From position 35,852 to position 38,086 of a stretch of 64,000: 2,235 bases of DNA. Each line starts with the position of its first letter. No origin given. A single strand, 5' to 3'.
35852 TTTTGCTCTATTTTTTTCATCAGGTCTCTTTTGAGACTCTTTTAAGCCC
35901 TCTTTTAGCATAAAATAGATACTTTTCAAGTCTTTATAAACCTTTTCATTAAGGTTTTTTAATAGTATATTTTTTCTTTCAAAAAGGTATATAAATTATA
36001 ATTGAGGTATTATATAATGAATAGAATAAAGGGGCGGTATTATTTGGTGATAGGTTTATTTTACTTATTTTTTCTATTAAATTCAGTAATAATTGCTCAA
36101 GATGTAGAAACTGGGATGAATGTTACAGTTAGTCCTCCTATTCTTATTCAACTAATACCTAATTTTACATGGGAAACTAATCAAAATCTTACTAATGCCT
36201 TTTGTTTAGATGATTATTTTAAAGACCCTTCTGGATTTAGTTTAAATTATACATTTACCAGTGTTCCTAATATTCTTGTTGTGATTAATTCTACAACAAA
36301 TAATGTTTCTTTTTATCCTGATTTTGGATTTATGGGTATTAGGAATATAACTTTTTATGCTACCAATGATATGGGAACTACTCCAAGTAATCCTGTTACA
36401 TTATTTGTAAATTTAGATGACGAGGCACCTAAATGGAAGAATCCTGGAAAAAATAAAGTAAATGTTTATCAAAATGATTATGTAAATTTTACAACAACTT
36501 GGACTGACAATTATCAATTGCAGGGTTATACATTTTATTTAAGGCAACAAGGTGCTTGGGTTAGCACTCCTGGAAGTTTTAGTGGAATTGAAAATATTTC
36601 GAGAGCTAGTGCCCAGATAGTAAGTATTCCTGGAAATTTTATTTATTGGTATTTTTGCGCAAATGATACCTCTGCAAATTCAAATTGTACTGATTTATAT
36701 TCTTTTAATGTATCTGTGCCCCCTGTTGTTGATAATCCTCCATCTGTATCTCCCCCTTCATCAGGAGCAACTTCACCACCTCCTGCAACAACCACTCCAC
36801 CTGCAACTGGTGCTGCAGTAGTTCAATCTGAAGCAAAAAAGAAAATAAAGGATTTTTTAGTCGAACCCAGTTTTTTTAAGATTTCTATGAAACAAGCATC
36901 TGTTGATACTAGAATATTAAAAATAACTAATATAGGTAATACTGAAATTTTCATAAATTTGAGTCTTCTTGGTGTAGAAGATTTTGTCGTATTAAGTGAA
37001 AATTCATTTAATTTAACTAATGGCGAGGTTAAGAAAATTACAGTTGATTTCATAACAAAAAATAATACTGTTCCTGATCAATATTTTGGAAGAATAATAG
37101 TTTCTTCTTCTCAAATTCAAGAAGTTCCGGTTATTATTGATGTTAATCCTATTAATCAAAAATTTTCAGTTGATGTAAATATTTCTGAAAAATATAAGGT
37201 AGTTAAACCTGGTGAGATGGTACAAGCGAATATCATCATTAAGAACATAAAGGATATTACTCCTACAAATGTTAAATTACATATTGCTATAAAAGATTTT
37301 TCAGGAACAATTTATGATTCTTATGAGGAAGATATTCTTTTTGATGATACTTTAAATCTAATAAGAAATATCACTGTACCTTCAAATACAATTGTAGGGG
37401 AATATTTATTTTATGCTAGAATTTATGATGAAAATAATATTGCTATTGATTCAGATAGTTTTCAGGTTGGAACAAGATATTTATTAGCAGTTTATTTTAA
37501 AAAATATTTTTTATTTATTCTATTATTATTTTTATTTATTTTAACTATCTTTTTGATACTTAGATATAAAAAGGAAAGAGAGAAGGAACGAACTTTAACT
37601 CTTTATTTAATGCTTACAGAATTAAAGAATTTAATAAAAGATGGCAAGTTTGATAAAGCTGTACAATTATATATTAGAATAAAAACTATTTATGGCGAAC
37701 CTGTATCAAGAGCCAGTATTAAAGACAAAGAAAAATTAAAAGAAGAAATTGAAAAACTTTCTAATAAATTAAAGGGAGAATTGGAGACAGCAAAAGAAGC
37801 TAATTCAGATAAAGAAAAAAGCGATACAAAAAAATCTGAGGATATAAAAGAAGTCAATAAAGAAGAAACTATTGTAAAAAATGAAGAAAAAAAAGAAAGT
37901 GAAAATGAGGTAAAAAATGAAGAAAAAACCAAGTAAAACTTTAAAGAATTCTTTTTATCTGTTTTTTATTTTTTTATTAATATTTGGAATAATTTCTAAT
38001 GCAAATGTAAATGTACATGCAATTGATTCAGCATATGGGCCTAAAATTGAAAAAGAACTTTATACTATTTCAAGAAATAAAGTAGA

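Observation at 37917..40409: ATPase copy 1: extracellular Ig/CARDB-like module fused through a TM segment to a cytoplasmic FtsK/HerA-like P-loop domain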

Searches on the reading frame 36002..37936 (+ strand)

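Call 3: search_protein_families(library=pfam, proteins=[window:36002-37936:+], max_evalue=0.1)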
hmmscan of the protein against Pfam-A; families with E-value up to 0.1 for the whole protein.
window:36002-37936:+ (644 aa): 3 families
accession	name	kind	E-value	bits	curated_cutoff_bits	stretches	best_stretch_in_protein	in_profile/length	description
PF01835.25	MG2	-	0.051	14.4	32.8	0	400-489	10-96/96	MG2 domain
PF22067.2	Cep192_D3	-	0.055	14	27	0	295-357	12-74/99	Cep192 domain 3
PF17753.7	Ig_mannosidase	-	0.087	13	22.6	0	314-350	26-60/81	Ig-fold domain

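Call 6: search_protein_families(library=ncbifam, proteins=[window:36002-37936:+], max_evalue=0.1)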
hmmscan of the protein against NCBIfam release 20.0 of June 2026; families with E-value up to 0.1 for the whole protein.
window:36002-37936:+ (644 aa): 0 families

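Call 50: search_protein_families(library=padloc, proteins=[window:36002-37936:+], max_evalue=0.01)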
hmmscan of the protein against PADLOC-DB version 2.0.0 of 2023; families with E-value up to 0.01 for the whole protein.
window:36002-37936:+ (644 aa): 0 families
